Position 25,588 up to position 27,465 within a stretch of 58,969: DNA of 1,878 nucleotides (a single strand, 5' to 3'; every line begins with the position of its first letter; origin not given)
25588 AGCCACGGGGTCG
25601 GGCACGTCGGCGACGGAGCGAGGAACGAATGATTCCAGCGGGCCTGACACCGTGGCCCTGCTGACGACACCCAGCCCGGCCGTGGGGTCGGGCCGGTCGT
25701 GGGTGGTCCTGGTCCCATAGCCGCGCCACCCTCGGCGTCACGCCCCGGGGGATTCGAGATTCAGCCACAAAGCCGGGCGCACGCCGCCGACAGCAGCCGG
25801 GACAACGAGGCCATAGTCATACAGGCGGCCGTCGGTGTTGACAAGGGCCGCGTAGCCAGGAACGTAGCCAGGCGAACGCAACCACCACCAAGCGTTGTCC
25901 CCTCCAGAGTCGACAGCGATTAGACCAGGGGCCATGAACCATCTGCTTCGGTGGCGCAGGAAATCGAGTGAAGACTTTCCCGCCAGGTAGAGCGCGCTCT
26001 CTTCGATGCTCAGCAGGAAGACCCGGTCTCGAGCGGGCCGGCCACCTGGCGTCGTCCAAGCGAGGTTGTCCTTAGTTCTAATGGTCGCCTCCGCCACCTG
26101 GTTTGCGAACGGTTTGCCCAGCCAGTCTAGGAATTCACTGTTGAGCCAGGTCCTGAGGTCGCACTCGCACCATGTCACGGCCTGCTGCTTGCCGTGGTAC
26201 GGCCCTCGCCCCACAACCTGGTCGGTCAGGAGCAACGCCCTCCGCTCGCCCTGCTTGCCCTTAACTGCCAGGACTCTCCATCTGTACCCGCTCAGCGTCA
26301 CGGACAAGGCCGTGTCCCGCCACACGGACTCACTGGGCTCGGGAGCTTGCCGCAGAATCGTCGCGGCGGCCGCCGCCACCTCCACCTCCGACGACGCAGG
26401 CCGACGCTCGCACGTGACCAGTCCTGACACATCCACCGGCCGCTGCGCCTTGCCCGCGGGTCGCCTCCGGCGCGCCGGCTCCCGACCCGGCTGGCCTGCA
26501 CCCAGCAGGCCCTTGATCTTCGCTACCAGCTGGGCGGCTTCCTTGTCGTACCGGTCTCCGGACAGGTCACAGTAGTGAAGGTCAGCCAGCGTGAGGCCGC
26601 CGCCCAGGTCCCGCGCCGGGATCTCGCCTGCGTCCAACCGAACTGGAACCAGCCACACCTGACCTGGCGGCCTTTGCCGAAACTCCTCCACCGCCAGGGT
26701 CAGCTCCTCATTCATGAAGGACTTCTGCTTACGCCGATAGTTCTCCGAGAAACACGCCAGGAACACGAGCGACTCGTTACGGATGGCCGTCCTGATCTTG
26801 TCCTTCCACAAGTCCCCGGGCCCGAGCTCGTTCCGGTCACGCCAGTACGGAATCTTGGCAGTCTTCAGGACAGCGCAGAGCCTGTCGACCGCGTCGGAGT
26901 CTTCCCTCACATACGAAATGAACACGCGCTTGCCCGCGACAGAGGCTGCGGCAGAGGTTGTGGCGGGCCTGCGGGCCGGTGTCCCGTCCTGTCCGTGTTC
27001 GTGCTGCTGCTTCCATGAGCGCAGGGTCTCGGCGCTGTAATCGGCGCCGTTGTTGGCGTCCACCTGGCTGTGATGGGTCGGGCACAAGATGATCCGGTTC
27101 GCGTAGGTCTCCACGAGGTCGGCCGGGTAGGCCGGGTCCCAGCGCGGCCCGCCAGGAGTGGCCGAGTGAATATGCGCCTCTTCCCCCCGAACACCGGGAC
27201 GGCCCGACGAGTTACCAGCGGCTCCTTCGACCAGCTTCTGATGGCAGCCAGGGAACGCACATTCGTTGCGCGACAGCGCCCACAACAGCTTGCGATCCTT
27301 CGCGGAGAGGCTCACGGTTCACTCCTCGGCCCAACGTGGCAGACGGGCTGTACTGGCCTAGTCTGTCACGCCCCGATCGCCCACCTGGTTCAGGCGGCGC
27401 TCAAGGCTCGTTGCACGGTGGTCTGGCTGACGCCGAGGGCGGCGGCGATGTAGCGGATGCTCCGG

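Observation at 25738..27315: Single polypeptide fusing HNH nuclease, TIR and DUF6273-like domains: candidate undescribed one-gene immune/abortive-infection system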

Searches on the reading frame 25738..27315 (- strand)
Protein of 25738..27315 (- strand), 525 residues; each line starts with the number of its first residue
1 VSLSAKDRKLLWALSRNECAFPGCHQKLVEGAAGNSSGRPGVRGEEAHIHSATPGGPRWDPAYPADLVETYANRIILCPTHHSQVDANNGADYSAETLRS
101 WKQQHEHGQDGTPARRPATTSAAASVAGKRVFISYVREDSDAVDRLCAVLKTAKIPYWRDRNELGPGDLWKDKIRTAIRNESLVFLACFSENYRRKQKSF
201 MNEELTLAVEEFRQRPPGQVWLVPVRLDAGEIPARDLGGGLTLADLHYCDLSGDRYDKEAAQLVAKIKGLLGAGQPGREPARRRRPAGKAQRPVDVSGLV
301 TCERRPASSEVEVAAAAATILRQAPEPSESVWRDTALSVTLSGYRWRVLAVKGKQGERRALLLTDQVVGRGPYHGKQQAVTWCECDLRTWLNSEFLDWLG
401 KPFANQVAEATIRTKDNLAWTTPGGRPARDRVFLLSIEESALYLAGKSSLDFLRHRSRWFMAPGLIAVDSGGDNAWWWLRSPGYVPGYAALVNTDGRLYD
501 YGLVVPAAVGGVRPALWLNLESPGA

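Call 5: search_protein_families(library=padloc, proteins=[window:25738-27315:-], max_evalue=1)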
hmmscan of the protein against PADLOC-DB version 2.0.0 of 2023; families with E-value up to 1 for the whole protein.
window:25738-27315:- (525 aa): 22 families
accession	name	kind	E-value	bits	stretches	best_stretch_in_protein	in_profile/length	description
PDLC04772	PDC-M68A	-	1.1e-24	85.8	1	3-108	5-107/253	-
PDLC00739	Effector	-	6.7e-21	73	1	4-107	9-109/378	Endonuclease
PDLC01997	SAVED1--SAVED_HNH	-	2.2e-19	68.2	1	3-107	6-105/368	-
PDLC00746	Effector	-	1.4e-16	58.5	1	6-107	20-117/389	Endonuclease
PDLC01998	SAVED1--SAVED_HNH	-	2.4e-13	47.7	1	3-105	114-213/506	-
PDLC00406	SduA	-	7.3e-13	47.2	1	3-105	18-112/326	DUF4263 domain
PDLC00747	Effector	-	7.6e-11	39.8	1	2-107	11-117/373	Endonuclease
PDLC00751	Effector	-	9.7e-11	39.3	1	3-106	131-231/530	Endonuclease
PDLC00749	Effector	-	1e-10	39.2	1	3-108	16-119/395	Endonuclease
PDLC00742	Effector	-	3e-10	37.4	1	3-104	121-219/527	Endonuclease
PDLC02012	SAVED5--SAVED_TIR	-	4.7e-10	37.1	1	129-182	14-65/404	-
PDLC02421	Aga_TIR-PNTD1-PNTD2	-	5.8e-10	36.8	1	130-233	5-106/430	Class I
PDLC02000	Effector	-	1.1e-08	32.3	1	3-106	146-246/524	SAVED1--SAVED_HNH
PDLC02403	Aga_TIR-PNTD1-PNTD2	-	3.4e-08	31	1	150-232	25-104/443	Class I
PDLC00740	Effector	-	4e-08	30.4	1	36-107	44-118/391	Endonuclease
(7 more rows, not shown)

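Call 6: search_protein_families(library=ncbifam, proteins=[window:25738-27315:-], max_evalue=1)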
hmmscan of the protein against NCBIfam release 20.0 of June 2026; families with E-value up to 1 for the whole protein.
window:25738-27315:- (525 aa): 0 families

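Call 7: search_protein_families(library=pfam, proteins=[window:25738-27315:-], max_evalue=1)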
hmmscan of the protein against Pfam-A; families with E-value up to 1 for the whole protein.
window:25738-27315:- (525 aa): 3 families
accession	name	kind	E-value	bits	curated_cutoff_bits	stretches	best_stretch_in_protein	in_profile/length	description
PF13676.11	TIR_2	-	2.8e-22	79.9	28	1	131-263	1-121/122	TIR domain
PF19789.6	DUF6273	-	1.4e-21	77.5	23.5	1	360-519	4-171/172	Domain of unknown function (DUF6273)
PF01527.26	HTH_Tnp_1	-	0.018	15.7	24.1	1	92-118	34-61/75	Transposase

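Call 8: find_homologous_proteins(query=window:25738-27315:-, max_evalue=0.00001)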
Query window:25738-27315:- (525 aa): 526 proteins with E <= 0.00001 among 8000 candidates; the best 120 are listed.
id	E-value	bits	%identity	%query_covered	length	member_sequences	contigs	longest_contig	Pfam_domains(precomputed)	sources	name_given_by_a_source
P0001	0.0e+0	1216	100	100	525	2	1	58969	PF19789.7,PF13676.12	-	-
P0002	1.4e-86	309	63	48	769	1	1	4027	PF19789.7,PF07693.21,PF13191.13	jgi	jgi:hypothetical protein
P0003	1.5e-64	237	56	46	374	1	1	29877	PF19789.7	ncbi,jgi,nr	ncbi:MAG: DUF6273 domain-containing protein, partial [Propionibacteriaceae bacterium]|jgi:hypothetic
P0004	3.1e-59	219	60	33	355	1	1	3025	PF13676.12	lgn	-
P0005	1.6e-58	217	68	29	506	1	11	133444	PF13676.12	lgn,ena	-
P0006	1.6e-58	217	65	29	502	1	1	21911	PF13676.12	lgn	-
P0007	2.0e-58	216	66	28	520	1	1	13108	PF13676.12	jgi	jgi:hypothetical protein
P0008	2.1e-58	216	67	29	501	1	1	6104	PF13676.12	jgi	-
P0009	3.9e-58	215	67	29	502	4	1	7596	PF13676.12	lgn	-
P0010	5.2e-58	215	66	28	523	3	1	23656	PF13676.12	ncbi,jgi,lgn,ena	-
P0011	2.1e-57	213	66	29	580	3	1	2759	PF13676.12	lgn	-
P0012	2.9e-57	213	66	29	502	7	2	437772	PF13676.12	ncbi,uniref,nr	ncbi:hypothetical protein AMK17_33555 [Streptomyces sp. CB00072]|uniref:toll/interleukin-1 receptor 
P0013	2.9e-57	213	67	28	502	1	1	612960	PF13676.12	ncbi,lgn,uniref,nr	ncbi:toll/interleukin-1 receptor domain-containing protein [Streptomyces apocyni]|uniref:toll/interl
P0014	3.6e-57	212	66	29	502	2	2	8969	PF13676.12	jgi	jgi:hypothetical protein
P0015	5.1e-57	212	67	28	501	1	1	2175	PF13676.12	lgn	-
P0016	5.1e-57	212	65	29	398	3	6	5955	PF13676.12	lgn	-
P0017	5.1e-57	212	65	29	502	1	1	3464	PF13676.12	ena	-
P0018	5.3e-57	212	57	35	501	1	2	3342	PF13676.12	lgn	-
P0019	6.7e-57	211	67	28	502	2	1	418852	PF13676.12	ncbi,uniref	ncbi:toll/interleukin-1 receptor domain-containing protein [Streptomyces sp. NPDC088770]|uniref:toll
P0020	7.2e-57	211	68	28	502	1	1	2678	PF13676.12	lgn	-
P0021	8.1e-57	211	64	29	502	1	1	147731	PF13676.12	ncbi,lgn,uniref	ncbi:toll/interleukin-1 receptor domain-containing protein [Kribbella sp. NPDC006257]|uniref:toll/in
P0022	8.4e-57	211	63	31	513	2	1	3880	PF13676.12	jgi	jgi:hypothetical protein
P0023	8.8e-57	211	67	29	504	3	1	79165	PF13676.12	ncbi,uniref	ncbi:toll/interleukin-1 receptor domain-containing protein [Streptomyces sp. NPDC001910]|uniref:toll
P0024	9.0e-57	211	65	28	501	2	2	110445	PF13676.12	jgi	jgi:hypothetical protein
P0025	9.6e-57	211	64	29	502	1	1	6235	PF13676.12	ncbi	-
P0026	1.2e-56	211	65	29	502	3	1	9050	PF13676.12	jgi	jgi:hypothetical protein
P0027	1.6e-56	210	65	29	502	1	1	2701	PF13676.12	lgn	-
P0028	1.7e-56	210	65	29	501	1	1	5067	PF13676.12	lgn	-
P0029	1.9e-56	210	65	29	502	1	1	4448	PF13676.12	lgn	-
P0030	2.2e-56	210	57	35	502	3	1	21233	PF13676.12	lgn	-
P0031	2.4e-56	210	65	29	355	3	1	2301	PF13676.12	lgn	-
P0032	2.5e-56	209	64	28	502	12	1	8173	PF13676.12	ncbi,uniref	ncbi:toll/interleukin-1 receptor domain-containing protein [Dietzia maris]|uniref:toll/interleukin-1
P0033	2.6e-56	209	67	29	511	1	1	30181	PF13676.12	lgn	-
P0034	2.7e-56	209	66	28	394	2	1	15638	PF13676.12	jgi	jgi:hypothetical protein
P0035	2.7e-56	209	64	29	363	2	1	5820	PF13676.12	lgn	-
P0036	2.8e-56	209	65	28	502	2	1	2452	PF13676.12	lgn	-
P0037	3.4e-56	209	66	28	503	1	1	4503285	PF13676.12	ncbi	ncbi:toll/interleukin-1 receptor domain-containing protein [Streptomyces sp. NB004]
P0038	3.7e-56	209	62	29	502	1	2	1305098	PF13676.12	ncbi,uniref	ncbi:toll/interleukin-1 receptor domain-containing protein [Knoellia sp. CPCC 206453]|uniref:toll/in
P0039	5.1e-56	208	59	34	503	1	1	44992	PF13676.12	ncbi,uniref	ncbi:toll/interleukin-1 receptor domain-containing protein [Streptomyces sp. NPDC012935]|uniref:toll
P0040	5.4e-56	208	66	28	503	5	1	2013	PF13676.12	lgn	-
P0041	5.6e-56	208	66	28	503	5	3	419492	PF13676.12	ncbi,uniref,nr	ncbi:hypothetical protein GCM10010287_29580 [Streptomyces variabilis]|uniref:TIR domain-containing p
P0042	5.8e-56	208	64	28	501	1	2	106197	PF13676.12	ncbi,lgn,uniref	ncbi:toll/interleukin-1 receptor domain-containing protein [Nocardioides sp. NPDC127514]|uniref:toll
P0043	5.9e-56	208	65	28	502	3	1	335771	PF13676.12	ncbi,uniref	ncbi:toll/interleukin-1 receptor domain-containing protein [Streptomyces cyaneofuscatus]|uniref:toll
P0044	6.2e-56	208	63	30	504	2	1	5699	PF13676.12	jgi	-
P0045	7.0e-56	208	64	29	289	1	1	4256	PF13676.12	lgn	-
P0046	7.1e-56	208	65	29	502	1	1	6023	PF13676.12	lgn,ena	-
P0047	7.8e-56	208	63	29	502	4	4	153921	PF13676.12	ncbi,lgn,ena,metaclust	metaclust:\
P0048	8.3e-56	208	66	28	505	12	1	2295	PF13676.12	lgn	-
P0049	9.0e-56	208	64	28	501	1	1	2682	PF13676.12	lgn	-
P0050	9.5e-56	208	63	29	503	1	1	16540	PF13676.12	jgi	jgi:TIR domain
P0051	1.1e-55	207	64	29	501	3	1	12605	PF13676.12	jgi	jgi:hypothetical protein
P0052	1.2e-55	207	65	29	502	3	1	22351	PF13676.12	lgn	-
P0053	1.4e-55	207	66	28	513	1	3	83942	PF13676.12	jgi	jgi:hypothetical protein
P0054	1.8e-55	207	67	28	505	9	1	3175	PF13676.12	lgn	-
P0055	1.9e-55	207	60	31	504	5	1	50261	PF13676.12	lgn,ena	-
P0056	2.1e-55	206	66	28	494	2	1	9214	PF13676.12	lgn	-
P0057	2.1e-55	206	59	33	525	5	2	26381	PF13676.12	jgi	jgi:TIR domain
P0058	2.1e-55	206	64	29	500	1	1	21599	PF13676.12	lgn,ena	-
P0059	2.2e-55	206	64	28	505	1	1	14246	PF13676.12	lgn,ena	-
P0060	2.9e-55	206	65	29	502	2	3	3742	PF13676.12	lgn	-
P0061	3.1e-55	206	62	29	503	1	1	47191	PF13676.12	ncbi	-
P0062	3.2e-55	206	65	28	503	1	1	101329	PF13676.12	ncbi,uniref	ncbi:toll/interleukin-1 receptor domain-containing protein [Streptomyces parvulus]|uniref:toll/inter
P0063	3.5e-55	206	64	28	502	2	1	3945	PF13676.12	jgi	jgi:hypothetical protein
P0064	3.5e-55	206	65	28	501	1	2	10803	PF13676.12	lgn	-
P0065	3.9e-55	206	65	27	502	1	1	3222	PF13676.12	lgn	-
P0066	3.9e-55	206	64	28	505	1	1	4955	PF13676.12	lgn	-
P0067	4.4e-55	205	64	28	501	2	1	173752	PF13676.12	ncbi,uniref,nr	ncbi:toll/interleukin-1 receptor domain-containing protein [Nocardioides lijunqiniae]|uniref:toll/in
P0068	4.5e-55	205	64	29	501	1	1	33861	PF13676.12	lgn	-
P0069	5.9e-55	205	63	29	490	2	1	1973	PF13676.12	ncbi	ncbi:MAG: toll/interleukin-1 receptor domain-containing protein, partial [Actinomycetes bacterium]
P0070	9.0e-55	204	64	29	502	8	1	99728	PF13676.12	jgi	-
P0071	9.5e-55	204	65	29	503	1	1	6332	PF13676.12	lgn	-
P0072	9.8e-55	204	66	28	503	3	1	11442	PF13676.12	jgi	jgi:hypothetical protein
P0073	9.9e-55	204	64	28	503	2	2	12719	PF13676.12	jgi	jgi:hypothetical protein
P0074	1.0e-54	204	64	29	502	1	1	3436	PF13676.12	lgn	-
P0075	1.0e-54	204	63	29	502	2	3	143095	PF13676.12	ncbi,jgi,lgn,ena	-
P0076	1.1e-54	204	67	27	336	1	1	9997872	PF13676.12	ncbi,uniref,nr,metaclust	ncbi:hypothetical protein BBK82_33365 [Lentzea guizhouensis]|uniref:TIR domain-containing protein n=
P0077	1.2e-54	204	65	29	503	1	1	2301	PF13676.12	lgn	-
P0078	1.2e-54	204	65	29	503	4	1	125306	PF13676.12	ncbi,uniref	ncbi:toll/interleukin-1 receptor domain-containing protein [Streptomyces sp. NPDC057287]|uniref:toll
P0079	1.2e-54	204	64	28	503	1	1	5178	PF13676.12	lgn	-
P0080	1.5e-54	204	63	29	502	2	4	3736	PF13676.12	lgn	-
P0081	1.6e-54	204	64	28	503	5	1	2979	PF13676.12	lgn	-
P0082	2.3e-54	203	63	29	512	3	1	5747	PF13676.12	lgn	-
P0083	2.4e-54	203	64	28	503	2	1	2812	PF13676.12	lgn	-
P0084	2.5e-54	203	63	29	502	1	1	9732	PF13676.12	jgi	-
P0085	2.8e-54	203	64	28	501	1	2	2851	PF13676.12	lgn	-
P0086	2.8e-54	203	63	29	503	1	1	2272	PF13676.12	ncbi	-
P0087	3.0e-54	203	63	29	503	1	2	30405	PF13676.12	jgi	jgi:TIR domain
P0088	3.1e-54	203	63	29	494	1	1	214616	PF13676.12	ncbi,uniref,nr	ncbi:toll/interleukin-1 receptor domain-containing protein [Curtobacterium sp. 9128]|uniref:toll/int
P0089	3.2e-54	203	63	28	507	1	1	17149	PF13676.12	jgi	-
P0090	3.4e-54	202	62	29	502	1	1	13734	PF13676.12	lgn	-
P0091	3.7e-54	202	63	28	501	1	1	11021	PF13676.12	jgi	jgi:hypothetical protein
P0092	3.7e-54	202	56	34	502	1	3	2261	PF13676.12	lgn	-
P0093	4.1e-54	202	64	29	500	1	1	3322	PF13676.12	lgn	-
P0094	4.7e-54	202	66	27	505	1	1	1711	PF13676.12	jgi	jgi:hypothetical protein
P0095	6.2e-54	202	63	29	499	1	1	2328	PF13676.12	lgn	-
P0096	6.3e-54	202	60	29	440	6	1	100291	PF13676.12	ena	-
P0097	6.3e-54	202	56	34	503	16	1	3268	PF13676.12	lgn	-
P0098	6.6e-54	202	64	29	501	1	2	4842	PF13676.12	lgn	-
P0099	6.9e-54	201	61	29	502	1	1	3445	PF13676.12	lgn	-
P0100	7.5e-54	201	62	28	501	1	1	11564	PF13676.12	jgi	jgi:hypothetical protein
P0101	7.6e-54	201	57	33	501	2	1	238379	PF13676.12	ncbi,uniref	ncbi:toll/interleukin-1 receptor domain-containing protein [Amycolatopsis sp. NPDC021455]|uniref:tol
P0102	8.4e-54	201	64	28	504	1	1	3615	PF13676.12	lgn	-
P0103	9.3e-54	201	64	28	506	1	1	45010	PF13676.12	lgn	-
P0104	1.5e-53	200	62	28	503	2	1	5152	PF13676.12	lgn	-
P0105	1.5e-53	200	64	28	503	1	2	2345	PF13676.12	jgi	jgi:hypothetical protein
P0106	1.6e-53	200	63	29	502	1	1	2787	PF13676.12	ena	-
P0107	1.8e-53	200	57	31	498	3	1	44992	PF13676.12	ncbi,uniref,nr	ncbi:hypothetical protein A9Z40_01980 [Microbacterium arborescens]|uniref:TIR domain-containing prot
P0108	2.0e-53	200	64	28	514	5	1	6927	PF13676.12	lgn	-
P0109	2.0e-53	200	64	28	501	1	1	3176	PF13676.12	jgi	jgi:hypothetical protein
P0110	2.1e-53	200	62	29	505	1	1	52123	PF13676.12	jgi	jgi:hypothetical protein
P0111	2.2e-53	200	63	29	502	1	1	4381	PF13676.12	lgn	-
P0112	2.4e-53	200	63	29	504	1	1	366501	PF13676.12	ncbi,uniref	ncbi:toll/interleukin-1 receptor domain-containing protein [Kribbella sp. NPDC000426]|uniref:toll/in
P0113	2.8e-53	199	64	28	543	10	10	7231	PF13676.12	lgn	-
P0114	3.0e-53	199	54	36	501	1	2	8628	PF13676.12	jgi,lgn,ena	-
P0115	3.1e-53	199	66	28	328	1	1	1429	PF13676.12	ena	-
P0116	4.2e-53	199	61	29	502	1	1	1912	PF13676.12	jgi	jgi:hypothetical protein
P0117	4.7e-53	199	65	27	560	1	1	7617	PF13676.12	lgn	-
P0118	7.4e-53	198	62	29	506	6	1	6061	PF13676.12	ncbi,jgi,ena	-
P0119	7.7e-53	198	61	30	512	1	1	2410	PF13676.12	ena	-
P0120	8.4e-53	198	59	30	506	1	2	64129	PF13676.12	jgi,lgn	jgi:hypothetical protein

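Call 23: find_encoding_contigs(protein=P0003, flank=10000, max_places=3)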
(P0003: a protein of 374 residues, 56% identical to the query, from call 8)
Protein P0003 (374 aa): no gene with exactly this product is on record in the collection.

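Call 28: find_related_loci(query=window:25738-27315:-, collection=genome_contigs, flank=10000)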
Query window:25738-27315:- (525 aa) in genome_contigs; peptide patterns used: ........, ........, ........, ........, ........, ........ (x = any residue, [..] = any of these).
114 stretches matched a pattern; 20 encode a relative of the query (tblastn E <= 1e-3); 20 distinct loci.
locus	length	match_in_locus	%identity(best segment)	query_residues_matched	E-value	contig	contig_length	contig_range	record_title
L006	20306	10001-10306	47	7-106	5e-24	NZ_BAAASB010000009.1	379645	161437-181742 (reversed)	Streptomyces amakusaensis strain JCM 4167 sequence09, whole genome shotgun sequence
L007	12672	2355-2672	45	3-106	1e-22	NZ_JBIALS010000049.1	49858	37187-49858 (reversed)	Streptomyces sp. NPDC004609 NPDC004609_68_D1.ctg-0049, whole genome shotgun sequence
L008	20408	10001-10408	42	7-131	3e-22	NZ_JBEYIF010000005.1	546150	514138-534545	Streptomyces sp. NPDC006923 NPDC006923_86_D12.ctg-0005, whole genome shotgun sequence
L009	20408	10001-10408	39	7-131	2e-21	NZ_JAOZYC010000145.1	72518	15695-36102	Streptomyces endophyticus strain YIM65594 lcl_65594_assembled_contig_46, whole genome shotgun sequence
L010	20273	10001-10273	41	15-111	2e-16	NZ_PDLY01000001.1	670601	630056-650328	Bombella mellum strain TMW 2.1889 Saccharibacter_sp_TMW21889_seq1, whole genome shotgun sequence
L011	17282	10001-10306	40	2-106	5e-16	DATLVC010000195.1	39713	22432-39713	MAG TPA_asm: Micropepsaceae bacterium isolate SMAG_U13182 k141_510659, whole genome shotgun sequence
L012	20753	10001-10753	25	11-323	1e-15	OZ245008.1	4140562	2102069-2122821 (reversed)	MAG: Nitrospira sp. isolate fa0fee1b-dcfa-4054-a725-c1b6bc8b6ade genome assembly, chromosome: 1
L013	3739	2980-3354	31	8-135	3e-14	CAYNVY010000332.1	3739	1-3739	MAG TPA_asm: uncultured Enterobacteriaceae bacterium isolate SRP302447_co3_36 genome assembly, contig: NODE_77905_length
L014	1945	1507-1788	37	4-106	4e-14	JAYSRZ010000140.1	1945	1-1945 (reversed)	MAG: Variovorax sp. isolate GFS_12090 GFS_12090_139, whole genome shotgun sequence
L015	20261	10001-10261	33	11-106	5e-12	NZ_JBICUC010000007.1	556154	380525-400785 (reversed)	Kribbella sp. NPDC048928 NPDC048928_35_G7.ctg-0007, whole genome shotgun sequence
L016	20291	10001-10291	32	1-106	6e-12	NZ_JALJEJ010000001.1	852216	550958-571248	Mucilaginibacter straminoryzae strain RS28 contig1, whole genome shotgun sequence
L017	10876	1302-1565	36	11-106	9e-12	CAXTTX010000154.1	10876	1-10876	MAG TPA_asm: uncultured Verrucomicrobiales bacterium isolate public_SRR11456921_metawrap_bin.17 genome assembly, contig:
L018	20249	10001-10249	34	15-106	3e-11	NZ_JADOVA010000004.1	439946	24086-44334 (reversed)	Flavobacterium sp. CAN_S2 Ga0418707_04, whole genome shotgun sequence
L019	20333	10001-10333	30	9-143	6e-11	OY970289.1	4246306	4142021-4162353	MAG: Pirellulales bacterium isolate MFD05442.bin.c.2 genome assembly, chromosome: 1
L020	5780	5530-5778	37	11-102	6e-11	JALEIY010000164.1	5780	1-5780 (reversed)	MAG: Eubacterium sp. isolate SUG47 k141_1976378, whole genome shotgun sequence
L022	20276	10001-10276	39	11-106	2e-10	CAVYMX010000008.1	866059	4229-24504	MAG: uncultured Solirubrobacterales bacterium isolate MFD05705.bin.2.87 genome assembly, contig: contig_41116, whole gen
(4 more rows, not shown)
